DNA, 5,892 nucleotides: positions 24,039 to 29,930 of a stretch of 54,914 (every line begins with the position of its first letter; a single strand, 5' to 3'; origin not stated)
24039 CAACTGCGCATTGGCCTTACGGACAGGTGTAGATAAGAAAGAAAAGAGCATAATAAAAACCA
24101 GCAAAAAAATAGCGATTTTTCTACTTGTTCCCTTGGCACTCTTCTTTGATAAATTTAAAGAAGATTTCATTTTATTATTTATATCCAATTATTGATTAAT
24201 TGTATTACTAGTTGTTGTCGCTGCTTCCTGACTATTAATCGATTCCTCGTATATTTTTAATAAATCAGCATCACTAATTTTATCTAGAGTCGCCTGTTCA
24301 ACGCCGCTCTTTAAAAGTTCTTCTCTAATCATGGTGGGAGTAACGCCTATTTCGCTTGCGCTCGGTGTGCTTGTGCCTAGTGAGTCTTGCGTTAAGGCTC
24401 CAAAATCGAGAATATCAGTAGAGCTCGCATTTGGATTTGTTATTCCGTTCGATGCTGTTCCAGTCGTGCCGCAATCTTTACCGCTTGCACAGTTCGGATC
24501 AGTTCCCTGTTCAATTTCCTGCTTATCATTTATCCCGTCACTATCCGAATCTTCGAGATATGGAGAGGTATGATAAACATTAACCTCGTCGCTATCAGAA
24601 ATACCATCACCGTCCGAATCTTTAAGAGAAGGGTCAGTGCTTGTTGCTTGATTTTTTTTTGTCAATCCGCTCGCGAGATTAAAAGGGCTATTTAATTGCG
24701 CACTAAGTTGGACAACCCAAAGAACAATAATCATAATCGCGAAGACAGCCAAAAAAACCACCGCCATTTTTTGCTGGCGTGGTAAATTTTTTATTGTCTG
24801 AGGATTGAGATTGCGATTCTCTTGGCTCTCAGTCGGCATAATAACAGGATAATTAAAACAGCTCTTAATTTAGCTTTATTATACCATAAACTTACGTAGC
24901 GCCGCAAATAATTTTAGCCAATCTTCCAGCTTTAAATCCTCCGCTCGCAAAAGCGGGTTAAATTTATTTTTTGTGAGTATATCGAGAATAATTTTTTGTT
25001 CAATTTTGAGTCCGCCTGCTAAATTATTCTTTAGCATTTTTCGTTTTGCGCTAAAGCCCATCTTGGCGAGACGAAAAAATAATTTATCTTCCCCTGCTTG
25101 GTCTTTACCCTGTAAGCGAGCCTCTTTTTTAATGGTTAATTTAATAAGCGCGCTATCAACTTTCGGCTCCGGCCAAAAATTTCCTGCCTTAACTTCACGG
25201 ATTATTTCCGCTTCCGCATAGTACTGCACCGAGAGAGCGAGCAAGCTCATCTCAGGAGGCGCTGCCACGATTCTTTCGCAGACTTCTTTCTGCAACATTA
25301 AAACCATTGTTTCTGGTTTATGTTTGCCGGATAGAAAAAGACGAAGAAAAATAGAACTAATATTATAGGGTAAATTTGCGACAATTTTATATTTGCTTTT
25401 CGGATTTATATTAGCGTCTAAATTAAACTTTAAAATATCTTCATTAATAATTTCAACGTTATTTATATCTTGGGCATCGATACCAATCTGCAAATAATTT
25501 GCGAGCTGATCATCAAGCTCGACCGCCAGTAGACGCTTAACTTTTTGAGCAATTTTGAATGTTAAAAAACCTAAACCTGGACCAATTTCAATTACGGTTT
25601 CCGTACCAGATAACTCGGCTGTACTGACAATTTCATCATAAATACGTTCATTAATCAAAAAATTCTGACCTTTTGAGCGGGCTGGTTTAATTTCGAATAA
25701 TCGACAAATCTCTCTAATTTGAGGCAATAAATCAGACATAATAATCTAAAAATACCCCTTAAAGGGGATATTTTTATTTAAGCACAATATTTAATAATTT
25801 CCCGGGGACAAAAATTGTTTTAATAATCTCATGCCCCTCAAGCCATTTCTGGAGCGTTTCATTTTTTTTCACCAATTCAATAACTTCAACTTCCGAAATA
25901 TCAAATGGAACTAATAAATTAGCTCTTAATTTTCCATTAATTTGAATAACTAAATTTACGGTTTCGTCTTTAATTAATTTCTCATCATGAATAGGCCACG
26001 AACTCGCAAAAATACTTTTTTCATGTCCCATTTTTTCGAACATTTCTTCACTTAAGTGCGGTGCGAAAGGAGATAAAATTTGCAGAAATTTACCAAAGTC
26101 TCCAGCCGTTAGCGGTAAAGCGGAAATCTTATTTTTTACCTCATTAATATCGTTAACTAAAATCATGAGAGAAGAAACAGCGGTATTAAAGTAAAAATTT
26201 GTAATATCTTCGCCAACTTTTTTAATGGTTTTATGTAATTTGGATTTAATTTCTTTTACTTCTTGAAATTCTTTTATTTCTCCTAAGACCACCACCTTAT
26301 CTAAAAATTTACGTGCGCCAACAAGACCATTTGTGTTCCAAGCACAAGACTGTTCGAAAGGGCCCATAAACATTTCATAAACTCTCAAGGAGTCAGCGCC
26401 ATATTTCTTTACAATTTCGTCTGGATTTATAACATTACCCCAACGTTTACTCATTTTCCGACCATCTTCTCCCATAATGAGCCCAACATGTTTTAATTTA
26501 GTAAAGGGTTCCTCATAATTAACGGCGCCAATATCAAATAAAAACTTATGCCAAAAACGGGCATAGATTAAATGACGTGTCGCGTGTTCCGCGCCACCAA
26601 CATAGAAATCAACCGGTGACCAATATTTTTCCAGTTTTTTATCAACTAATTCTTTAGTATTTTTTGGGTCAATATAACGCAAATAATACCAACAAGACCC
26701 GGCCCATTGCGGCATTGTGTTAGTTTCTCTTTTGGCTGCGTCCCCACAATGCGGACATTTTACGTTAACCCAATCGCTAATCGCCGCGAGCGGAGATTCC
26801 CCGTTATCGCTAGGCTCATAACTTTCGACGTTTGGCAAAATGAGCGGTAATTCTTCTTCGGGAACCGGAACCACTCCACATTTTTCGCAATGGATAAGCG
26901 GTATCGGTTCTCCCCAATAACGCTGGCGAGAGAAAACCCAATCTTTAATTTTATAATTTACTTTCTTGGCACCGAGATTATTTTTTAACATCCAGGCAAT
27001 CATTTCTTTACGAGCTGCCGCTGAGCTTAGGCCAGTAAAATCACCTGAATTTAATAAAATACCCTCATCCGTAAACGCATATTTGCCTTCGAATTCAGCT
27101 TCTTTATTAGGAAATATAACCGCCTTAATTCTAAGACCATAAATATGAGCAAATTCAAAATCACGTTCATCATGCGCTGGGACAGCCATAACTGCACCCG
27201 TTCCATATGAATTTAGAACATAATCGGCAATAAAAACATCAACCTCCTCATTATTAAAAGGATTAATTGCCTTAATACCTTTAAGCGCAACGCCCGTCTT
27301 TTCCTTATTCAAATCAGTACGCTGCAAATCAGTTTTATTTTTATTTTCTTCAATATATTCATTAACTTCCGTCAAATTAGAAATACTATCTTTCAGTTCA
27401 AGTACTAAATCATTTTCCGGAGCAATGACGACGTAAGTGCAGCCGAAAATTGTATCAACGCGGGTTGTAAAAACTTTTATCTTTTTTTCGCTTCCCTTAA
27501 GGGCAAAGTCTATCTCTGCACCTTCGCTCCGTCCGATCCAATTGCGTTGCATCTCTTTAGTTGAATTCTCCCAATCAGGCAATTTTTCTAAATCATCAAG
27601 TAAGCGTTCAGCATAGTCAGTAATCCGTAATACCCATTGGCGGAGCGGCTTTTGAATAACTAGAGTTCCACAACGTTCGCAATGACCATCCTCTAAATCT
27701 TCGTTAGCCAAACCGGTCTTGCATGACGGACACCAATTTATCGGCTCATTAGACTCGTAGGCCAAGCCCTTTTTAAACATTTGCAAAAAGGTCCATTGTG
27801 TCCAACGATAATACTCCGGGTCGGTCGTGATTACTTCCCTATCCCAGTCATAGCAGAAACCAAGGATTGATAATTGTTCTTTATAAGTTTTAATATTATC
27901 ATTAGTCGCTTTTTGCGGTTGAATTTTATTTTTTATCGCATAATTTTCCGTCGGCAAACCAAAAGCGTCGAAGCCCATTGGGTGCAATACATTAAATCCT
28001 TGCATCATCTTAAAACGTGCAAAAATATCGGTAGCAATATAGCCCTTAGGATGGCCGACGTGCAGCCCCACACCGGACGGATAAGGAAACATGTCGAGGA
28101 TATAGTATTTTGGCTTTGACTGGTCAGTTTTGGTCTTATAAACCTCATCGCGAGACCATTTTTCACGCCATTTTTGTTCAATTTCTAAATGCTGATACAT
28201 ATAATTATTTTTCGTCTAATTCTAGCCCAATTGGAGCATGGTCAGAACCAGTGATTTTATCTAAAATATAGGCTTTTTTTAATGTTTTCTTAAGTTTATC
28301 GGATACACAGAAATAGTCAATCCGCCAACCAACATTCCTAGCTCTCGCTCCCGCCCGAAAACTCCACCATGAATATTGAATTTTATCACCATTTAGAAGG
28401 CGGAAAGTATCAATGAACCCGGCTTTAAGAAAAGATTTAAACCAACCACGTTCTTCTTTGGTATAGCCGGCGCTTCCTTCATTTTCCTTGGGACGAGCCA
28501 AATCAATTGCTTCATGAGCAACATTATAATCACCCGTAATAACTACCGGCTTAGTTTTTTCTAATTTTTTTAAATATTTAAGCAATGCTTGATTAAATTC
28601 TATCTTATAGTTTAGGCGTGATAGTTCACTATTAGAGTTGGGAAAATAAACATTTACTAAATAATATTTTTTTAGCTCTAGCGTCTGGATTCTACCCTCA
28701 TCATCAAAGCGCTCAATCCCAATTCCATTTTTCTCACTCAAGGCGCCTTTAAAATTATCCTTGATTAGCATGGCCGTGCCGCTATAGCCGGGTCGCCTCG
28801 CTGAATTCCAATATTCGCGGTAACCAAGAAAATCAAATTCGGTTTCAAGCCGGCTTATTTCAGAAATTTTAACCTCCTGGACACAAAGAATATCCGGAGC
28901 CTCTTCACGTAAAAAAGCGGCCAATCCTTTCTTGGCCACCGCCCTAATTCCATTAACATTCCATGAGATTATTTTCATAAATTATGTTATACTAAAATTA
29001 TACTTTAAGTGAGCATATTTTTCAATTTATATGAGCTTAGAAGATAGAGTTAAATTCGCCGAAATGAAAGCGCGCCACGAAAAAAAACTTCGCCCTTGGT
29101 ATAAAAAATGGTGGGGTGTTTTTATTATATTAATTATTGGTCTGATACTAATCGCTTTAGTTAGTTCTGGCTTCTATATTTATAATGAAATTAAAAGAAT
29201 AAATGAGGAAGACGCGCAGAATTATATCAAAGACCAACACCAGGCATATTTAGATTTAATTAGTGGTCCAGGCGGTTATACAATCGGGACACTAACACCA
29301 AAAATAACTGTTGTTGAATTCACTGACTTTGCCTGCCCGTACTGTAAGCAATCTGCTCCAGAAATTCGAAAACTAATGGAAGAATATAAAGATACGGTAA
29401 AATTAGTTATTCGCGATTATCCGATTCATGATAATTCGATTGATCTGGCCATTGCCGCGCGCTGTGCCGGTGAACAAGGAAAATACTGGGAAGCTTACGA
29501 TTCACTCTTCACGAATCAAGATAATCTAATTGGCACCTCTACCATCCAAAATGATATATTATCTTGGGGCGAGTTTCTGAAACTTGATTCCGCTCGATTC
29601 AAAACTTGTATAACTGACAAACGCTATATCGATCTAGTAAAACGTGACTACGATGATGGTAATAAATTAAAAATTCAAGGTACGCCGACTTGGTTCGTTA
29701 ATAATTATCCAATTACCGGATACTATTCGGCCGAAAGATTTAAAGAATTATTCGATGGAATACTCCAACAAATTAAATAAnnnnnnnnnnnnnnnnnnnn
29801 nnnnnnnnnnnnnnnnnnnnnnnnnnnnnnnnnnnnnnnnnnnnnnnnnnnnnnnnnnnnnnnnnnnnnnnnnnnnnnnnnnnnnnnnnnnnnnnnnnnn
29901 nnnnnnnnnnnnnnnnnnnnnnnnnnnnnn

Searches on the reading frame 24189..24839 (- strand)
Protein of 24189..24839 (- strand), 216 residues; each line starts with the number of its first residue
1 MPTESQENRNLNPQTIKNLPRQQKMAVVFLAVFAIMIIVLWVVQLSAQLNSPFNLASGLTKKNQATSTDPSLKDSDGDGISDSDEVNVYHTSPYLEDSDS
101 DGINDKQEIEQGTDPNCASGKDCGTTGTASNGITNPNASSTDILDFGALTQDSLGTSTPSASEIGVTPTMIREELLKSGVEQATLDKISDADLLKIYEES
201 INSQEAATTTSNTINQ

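Call 9: search_protein_families(library=pfam, proteins=[window:24189-24839:-], max_evalue=0.01)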
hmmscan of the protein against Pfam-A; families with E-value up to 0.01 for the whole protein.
window:24189-24839:- (216 aa): 1 family
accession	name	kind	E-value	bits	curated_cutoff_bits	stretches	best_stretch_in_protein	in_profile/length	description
PF18884.5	TSP3_bac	-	7.5e-10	38.9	25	2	97-116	1-20/22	Bacterial TSP3 repeat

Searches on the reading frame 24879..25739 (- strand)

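Call 9: search_protein_families(library=pfam, proteins=[window:24879-25739:-], max_evalue=0.01)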
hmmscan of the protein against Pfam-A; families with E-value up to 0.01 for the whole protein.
window:24879-25739:- (286 aa): 6 families
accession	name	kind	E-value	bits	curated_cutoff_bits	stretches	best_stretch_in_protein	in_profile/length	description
PF00398.26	RrnaAD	-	9.5e-53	179.4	24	1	21-281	6-261/263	Ribosomal RNA adenine dimethylase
PF02390.23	Methyltransf_4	-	7e-05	22.8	24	1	48-122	4-79/173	Putative methyltransferase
PF02475.24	TRM5-TYW2_MTfase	-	0.0045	17.4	28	1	44-110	35-104/164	TRM5/TYW2 methyltransferase domain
PF05958.17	tRNA_U5-meth_tr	-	0.0049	16.4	23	1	30-99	187-255/357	tRNA (Uracil-5-)-methyltransferase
PF02527.21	GidB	-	0.005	16.7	27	1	26-104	28-109/184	rRNA small subunit methyltransferase G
PF13649.12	Methyltransf_25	-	0.0087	17.2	27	0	49-108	1-61/97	Methyltransferase domain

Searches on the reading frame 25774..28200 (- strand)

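Call 9: search_protein_families(library=pfam, proteins=[window:25774-28200:-], max_evalue=0.01)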
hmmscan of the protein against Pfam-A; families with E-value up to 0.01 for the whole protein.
window:25774-28200:- (808 aa): 7 families
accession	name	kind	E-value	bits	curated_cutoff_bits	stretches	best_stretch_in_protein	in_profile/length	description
PF13603.12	tRNA-synt_1_2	-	2e-65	220.2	25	1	219-404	1-184/185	Leucyl-tRNA synthetase, editing domain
PF00133.28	tRNA-synt_1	-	1e-52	179.8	22.7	2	11-222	2-225/414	tRNA synthetases class I (I, L, M and V)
PF09334.17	tRNA-synt_1g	-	2.6e-25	89.5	20.1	2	37-178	6-143/391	tRNA synthetases class I (M)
PF08264.19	Anticodon_1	-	1.2e-21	77.6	25.1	1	649-769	2-143/148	Anticodon-binding domain of tRNA ligase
PF01406.26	tRNA-synt_1e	-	6e-05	23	27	0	569-608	241-279/301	tRNA synthetases class I (C) catalytic domain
PF17848.7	Zn_ribbon_ACC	-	0.00042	20.9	24.5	0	157-172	4-19/26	Acetyl-CoA carboxylase zinc finger domain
PF04048.20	Sec8_N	-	0.004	17.5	26.8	0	622-695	20-91/142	Exocyst complex component Sec8 N-terminal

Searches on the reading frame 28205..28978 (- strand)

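Call 9: search_protein_families(library=pfam, proteins=[window:28205-28978:-], max_evalue=0.01)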
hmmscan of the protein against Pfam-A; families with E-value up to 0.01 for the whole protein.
window:28205-28978:- (257 aa): 2 families
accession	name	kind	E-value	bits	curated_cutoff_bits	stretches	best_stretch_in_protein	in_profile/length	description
PF03372.29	Exo_endo_phos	-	2.9e-29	102.8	24.5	1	4-247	1-225/225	Endonuclease/Exonuclease/phosphatase family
PF14529.12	Exo_endo_phos_2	-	1.8e-05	25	27.4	1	106-157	2-45/117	Endonuclease-reverse transcriptase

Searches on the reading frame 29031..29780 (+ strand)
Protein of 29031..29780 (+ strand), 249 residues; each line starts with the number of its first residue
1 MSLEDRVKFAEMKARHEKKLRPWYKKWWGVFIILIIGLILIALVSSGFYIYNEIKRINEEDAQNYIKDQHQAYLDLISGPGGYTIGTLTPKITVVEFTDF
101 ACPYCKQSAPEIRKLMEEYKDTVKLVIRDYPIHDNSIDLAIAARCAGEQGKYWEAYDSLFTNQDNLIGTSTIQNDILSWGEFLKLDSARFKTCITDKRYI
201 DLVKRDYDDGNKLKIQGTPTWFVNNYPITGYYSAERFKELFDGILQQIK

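Call 9: search_protein_families(library=pfam, proteins=[window:29031-29780:+], max_evalue=0.01)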
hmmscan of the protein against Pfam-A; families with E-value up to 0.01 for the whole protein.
window:29031-29780:+ (249 aa): 5 families
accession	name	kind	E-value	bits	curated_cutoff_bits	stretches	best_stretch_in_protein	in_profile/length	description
PF13462.12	Thioredoxin_4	-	2.2e-26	93.5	23.2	1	81-242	4-164/165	Thioredoxin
PF01323.26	DSBA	-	4.2e-16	59.7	25.6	2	93-135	1-42/191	DSBA-like thioredoxin domain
PF13098.12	Thioredoxin_2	-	2.4e-11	44.3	27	1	91-240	6-103/104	Thioredoxin-like domain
PF00085.26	Thioredoxin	-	7.8e-06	26.3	23.5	1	91-127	19-55/103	Thioredoxin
PF13743.12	Thioredoxin_5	-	0.0092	16.2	27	0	97-126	3-32/186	Thioredoxin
